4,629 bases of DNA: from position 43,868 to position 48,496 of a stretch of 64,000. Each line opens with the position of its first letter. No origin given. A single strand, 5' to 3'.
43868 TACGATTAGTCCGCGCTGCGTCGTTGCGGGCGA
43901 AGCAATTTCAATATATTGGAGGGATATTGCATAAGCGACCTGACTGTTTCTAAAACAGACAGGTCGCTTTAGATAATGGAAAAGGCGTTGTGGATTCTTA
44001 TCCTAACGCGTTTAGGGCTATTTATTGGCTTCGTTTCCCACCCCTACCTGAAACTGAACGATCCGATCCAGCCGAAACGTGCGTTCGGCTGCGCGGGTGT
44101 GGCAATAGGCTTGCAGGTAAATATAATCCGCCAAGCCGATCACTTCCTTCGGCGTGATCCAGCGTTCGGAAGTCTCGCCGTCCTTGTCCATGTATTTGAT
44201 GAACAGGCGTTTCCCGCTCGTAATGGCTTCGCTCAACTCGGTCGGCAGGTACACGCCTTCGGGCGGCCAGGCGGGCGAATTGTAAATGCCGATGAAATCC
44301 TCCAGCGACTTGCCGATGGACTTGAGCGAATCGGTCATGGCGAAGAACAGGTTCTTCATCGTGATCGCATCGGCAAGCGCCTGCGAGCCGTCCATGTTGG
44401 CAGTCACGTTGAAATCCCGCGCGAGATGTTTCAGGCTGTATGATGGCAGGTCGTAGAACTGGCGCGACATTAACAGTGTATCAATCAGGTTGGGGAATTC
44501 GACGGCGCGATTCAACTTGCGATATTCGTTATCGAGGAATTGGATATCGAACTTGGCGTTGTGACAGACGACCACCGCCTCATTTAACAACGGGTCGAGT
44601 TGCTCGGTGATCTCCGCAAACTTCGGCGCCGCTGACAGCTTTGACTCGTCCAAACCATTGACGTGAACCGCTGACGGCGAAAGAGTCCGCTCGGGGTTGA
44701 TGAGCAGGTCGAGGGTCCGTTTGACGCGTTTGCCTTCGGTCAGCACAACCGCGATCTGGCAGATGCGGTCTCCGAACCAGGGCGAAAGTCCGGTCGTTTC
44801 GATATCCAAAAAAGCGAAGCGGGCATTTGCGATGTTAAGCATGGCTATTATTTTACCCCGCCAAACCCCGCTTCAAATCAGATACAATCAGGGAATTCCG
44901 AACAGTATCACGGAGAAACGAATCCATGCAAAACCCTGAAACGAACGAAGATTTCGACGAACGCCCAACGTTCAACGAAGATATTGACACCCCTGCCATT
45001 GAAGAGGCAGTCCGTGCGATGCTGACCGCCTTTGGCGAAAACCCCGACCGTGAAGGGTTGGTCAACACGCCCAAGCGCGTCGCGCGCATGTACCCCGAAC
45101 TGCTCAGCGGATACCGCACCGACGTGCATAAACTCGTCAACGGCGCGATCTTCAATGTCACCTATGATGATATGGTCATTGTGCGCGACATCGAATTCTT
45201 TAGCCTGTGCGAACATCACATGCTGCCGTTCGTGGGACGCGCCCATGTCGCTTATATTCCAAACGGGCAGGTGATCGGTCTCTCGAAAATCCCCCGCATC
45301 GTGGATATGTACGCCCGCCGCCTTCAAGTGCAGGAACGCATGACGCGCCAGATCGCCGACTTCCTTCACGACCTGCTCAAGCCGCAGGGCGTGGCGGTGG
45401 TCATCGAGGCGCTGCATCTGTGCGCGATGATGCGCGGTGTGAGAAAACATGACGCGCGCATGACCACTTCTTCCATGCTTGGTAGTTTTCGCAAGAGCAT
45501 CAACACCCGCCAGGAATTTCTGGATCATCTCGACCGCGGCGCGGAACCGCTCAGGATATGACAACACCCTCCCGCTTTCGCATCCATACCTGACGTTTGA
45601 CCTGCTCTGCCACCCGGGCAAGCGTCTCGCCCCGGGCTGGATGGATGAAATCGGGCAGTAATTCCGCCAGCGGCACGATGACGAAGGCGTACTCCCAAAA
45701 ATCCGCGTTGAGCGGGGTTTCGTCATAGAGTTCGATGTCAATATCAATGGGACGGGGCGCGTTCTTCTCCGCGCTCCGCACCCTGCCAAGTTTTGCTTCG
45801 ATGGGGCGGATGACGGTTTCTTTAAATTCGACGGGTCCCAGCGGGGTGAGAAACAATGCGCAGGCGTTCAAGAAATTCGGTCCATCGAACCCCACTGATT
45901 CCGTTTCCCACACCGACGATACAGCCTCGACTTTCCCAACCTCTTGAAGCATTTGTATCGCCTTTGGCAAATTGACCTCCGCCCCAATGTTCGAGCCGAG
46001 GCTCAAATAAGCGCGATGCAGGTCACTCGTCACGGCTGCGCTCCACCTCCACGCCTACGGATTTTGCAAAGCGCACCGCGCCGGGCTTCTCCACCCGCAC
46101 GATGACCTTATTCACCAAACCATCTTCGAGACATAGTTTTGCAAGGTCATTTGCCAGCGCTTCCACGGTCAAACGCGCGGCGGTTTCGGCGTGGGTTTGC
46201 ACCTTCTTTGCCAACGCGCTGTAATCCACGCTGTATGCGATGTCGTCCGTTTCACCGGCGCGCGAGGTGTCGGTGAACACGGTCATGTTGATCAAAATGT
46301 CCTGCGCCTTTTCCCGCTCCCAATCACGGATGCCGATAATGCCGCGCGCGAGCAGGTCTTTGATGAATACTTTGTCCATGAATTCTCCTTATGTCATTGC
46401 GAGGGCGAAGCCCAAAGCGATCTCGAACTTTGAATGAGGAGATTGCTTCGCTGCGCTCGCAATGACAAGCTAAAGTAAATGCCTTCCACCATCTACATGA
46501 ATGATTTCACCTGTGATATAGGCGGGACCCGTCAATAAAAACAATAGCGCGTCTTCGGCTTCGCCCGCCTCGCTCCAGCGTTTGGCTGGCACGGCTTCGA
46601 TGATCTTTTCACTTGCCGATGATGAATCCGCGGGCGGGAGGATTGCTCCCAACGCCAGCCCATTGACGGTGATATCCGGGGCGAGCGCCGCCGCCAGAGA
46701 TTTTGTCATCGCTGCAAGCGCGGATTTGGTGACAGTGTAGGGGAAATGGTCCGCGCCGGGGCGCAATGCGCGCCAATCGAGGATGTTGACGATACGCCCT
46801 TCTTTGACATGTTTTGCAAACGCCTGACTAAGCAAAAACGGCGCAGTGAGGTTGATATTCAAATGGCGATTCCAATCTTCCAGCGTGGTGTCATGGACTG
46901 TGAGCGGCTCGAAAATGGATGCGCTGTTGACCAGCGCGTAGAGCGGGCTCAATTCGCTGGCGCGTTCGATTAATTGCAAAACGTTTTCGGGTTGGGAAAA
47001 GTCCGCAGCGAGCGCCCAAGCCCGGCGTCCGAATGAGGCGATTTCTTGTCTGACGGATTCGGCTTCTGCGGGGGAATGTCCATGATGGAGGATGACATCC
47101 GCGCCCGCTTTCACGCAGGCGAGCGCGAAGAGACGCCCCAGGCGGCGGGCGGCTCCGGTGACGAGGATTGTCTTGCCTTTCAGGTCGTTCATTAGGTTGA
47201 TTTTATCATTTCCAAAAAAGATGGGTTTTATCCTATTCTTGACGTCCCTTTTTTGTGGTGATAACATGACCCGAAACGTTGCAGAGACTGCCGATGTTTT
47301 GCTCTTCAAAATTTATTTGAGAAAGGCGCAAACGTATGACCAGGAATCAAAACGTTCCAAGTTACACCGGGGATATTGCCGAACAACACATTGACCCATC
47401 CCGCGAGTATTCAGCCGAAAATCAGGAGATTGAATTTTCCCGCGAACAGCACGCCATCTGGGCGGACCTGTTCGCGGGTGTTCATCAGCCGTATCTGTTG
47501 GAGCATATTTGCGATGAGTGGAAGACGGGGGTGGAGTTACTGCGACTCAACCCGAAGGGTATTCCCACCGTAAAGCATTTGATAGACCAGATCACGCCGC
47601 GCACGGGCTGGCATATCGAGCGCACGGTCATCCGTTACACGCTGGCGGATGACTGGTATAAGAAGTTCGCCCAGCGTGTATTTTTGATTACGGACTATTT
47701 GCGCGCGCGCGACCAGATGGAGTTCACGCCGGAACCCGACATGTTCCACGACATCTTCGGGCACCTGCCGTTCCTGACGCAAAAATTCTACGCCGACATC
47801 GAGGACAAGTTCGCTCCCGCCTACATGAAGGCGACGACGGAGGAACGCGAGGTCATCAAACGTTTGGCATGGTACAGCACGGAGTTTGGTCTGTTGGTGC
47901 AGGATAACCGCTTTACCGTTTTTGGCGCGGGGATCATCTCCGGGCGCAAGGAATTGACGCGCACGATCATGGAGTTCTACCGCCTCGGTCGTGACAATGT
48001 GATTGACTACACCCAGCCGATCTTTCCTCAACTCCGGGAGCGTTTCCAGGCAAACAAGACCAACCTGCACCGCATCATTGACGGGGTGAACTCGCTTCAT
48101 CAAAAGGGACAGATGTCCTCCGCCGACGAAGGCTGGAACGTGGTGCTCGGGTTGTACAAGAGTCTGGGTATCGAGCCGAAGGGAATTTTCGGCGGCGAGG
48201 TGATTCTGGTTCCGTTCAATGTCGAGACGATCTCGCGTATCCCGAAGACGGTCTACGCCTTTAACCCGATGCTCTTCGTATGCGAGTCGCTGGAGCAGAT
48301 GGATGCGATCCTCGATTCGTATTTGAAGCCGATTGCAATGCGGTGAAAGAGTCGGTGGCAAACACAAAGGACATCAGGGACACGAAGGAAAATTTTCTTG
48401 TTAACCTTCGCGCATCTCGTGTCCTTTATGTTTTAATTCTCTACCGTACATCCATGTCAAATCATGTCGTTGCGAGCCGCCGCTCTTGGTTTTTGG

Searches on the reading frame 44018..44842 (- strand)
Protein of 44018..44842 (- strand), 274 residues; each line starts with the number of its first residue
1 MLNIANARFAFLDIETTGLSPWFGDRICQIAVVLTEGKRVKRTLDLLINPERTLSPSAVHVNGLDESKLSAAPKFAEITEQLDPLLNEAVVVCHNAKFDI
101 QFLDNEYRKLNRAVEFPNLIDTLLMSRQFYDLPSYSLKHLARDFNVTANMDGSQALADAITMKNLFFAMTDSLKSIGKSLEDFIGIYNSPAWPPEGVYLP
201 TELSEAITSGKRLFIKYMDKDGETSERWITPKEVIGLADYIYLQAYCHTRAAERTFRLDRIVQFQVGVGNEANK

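Call 101: search_protein_families(library=pfam, proteins=[window:44018-44842:-], max_evalue=0.0001)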
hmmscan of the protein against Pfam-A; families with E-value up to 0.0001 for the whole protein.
window:44018-44842:- (274 aa): 4 families
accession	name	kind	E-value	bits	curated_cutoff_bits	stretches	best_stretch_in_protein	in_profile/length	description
PF00929.31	RNase_T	-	1.4e-22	81.5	24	1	11-165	2-163/164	Exonuclease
PF13280.12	WYL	-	3.5e-14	53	21.8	1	202-266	5-70/70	WYL domain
PF13482.12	RNase_H_2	-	1.8e-08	34.9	22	1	10-155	1-127/165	RNase_H superfamily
PF01612.26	DNA_pol_A_exo1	-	2.8e-07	30.9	23.6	1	74-158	63-140/173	3'-5' exonuclease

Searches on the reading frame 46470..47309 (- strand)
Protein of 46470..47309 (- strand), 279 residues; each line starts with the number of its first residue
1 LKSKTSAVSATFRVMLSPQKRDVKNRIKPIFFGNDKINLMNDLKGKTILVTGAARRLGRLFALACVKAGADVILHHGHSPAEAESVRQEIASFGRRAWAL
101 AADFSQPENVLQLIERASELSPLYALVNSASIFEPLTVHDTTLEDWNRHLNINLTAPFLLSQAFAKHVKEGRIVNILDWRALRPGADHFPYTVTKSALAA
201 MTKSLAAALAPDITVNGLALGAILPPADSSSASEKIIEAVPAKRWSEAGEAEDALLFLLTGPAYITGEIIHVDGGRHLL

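Call 101: search_protein_families(library=pfam, proteins=[window:46470-47309:-], max_evalue=0.0001)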
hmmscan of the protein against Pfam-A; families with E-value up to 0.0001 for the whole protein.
window:46470-47309:- (279 aa): 3 families
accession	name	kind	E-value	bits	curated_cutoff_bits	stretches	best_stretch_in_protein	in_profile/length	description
PF13561.12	adh_short_C2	-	1.5e-34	120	27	1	52-277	1-236/236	Enoyl-(Acyl carrier protein) reductase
PF00106.31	adh_short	-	4.6e-34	118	26.6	1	46-230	1-189/195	short chain dehydrogenase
PF08659.16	KR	-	2.3e-10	41.1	22.6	1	47-166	2-125/180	KR domain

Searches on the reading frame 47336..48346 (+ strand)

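Call 101: search_protein_families(library=pfam, proteins=[window:47336-48346:+], max_evalue=0.0001)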
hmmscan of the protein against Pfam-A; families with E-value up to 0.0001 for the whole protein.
window:47336-48346:+ (336 aa): 1 family
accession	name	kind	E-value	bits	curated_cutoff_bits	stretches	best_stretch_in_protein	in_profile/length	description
PF00351.26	Biopterin_H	-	9.4e-31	107.5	22.7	1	30-212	57-241/331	Biopterin-dependent aromatic amino acid hydroxylase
